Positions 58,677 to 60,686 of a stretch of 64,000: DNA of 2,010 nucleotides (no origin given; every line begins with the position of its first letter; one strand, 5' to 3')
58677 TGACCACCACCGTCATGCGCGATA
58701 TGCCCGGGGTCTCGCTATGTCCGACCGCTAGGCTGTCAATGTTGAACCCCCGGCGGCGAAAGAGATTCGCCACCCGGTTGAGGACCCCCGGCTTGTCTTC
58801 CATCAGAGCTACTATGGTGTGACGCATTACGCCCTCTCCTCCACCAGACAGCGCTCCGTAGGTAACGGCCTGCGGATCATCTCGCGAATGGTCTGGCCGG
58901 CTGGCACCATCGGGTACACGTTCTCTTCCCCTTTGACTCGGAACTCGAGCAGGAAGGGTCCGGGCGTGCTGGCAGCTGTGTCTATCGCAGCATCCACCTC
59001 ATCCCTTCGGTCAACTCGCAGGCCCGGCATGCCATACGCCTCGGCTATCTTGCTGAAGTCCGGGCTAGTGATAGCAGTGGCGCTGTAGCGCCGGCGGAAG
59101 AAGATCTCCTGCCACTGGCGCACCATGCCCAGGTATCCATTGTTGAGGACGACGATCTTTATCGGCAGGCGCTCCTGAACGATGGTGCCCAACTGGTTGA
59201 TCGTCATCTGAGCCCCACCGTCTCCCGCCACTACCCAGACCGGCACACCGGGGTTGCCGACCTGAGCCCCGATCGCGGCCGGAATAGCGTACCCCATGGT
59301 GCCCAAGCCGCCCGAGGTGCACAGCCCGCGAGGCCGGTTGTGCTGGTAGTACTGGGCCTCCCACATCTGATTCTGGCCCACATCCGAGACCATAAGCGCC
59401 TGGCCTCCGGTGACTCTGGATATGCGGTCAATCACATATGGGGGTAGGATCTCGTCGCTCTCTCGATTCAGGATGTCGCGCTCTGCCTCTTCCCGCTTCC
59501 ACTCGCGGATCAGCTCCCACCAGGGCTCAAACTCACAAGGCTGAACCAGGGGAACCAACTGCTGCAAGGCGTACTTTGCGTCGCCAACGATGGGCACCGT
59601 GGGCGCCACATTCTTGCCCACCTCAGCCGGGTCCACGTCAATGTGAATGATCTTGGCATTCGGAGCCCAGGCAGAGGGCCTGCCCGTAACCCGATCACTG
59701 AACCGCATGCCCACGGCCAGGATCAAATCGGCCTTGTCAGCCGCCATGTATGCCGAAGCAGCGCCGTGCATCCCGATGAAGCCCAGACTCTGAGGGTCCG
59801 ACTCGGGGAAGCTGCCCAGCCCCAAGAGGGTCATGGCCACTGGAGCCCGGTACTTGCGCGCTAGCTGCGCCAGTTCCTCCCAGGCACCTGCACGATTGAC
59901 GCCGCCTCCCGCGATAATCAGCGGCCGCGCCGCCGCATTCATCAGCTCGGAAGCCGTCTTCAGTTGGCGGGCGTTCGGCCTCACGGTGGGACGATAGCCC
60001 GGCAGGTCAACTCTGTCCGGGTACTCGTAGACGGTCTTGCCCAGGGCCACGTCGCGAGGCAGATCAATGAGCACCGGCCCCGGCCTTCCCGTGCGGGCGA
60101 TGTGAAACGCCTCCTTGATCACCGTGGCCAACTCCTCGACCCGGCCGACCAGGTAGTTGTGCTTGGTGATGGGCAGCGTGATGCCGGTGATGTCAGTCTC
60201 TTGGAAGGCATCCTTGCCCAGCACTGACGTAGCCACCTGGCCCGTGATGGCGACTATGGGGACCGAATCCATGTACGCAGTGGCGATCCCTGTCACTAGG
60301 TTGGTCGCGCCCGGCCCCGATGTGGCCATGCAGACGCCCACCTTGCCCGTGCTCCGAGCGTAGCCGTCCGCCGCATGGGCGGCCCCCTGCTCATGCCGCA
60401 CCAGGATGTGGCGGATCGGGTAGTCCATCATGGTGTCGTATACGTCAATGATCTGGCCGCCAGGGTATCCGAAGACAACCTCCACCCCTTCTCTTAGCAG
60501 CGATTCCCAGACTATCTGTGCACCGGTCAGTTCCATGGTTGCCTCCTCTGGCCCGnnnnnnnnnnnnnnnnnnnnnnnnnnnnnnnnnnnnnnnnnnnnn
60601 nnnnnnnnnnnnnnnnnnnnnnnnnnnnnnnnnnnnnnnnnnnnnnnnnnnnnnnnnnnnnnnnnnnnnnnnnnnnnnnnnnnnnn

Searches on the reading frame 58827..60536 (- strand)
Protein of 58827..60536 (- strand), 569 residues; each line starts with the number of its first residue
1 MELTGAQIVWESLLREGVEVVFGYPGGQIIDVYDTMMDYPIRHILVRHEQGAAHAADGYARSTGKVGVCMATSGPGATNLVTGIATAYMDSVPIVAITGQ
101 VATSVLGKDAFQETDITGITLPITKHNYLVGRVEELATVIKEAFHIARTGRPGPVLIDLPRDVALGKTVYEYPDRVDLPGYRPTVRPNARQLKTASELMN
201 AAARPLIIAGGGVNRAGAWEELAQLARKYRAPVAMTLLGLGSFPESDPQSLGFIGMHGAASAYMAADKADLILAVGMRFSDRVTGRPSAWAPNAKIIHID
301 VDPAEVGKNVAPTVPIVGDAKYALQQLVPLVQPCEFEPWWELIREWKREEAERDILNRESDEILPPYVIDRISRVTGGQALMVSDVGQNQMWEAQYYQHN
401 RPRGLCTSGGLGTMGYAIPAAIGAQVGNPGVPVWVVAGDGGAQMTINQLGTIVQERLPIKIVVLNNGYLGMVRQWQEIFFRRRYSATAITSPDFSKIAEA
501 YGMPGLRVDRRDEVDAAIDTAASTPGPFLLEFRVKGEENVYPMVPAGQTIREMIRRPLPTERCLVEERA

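Call 8: search_protein_families(library=ncbifam, proteins=[window:58827-60536:-])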
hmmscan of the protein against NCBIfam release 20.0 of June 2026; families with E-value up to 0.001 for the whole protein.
window:58827-60536:- (569 aa): 54 families (the best 25 are shown)
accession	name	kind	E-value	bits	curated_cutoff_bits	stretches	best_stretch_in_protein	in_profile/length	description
NF004710.0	PRK06048.1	equivalog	3.4e-239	795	976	1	3-554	8-557/561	acetolactate synthase large subunit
TIGR00118.1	acolac_lg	equivalog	1e-232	773.6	538.35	1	3-555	1-555/557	biosynthetic-type acetolactate synthase large subunit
NF005860.0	PRK07789.1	equivalog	1.1e-214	714.3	881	1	2-551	33-595/615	acetolactate synthase large subunit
NF005824.0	PRK07710.1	equivalog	7.5e-209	694.8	976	1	3-554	17-568/573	acetolactate synthase large subunit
NF005651.0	PRK07418.1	subfamily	9.5e-205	681.4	942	1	2-557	18-582/617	acetolactate synthase large subunit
NF005228.0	PRK06725.1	equivalog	1.5e-203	677.1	991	1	2-555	15-566/571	acetolactate synthase large subunit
NF004919.0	PRK06276.1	equivalog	9e-203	674.8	866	1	4-555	2-558/582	acetolactate synthase large subunit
NF006524.0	PRK08978.1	equivalog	3.9e-196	652.6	738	1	4-555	2-545/548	acetolactate synthase 2 catalytic subunit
NF006319.0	PRK08527.1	equivalog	3.4e-195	649.7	905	1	1-554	2-558/565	acetolactate synthase large subunit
NF005409.0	PRK06965.1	equivalog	3.8e-188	626.6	1035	1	2-554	20-581/587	acetolactate synthase 3 catalytic subunit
NF006581.0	PRK09107.1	equivalog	9.1e-188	625.3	974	1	2-555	10-574/595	acetolactate synthase 3 large subunit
NF005058.0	PRK06466.1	equivalog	1.1e-186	621.7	951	1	3-554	4-567/574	acetolactate synthase 3 large subunit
NF005584.0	PRK07282.1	equivalog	2.4e-185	617.3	970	1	4-554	11-560/566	acetolactate synthase large subunit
NF005364.0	PRK06882.1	equivalog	1.2e-173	578.6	1083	1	2-554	3-565/574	acetolactate synthase 3 large subunit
NF006016.1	PRK08155.1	equivalog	9.8e-173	575.5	870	1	2-554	2-552/554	acetolactate synthase large subunit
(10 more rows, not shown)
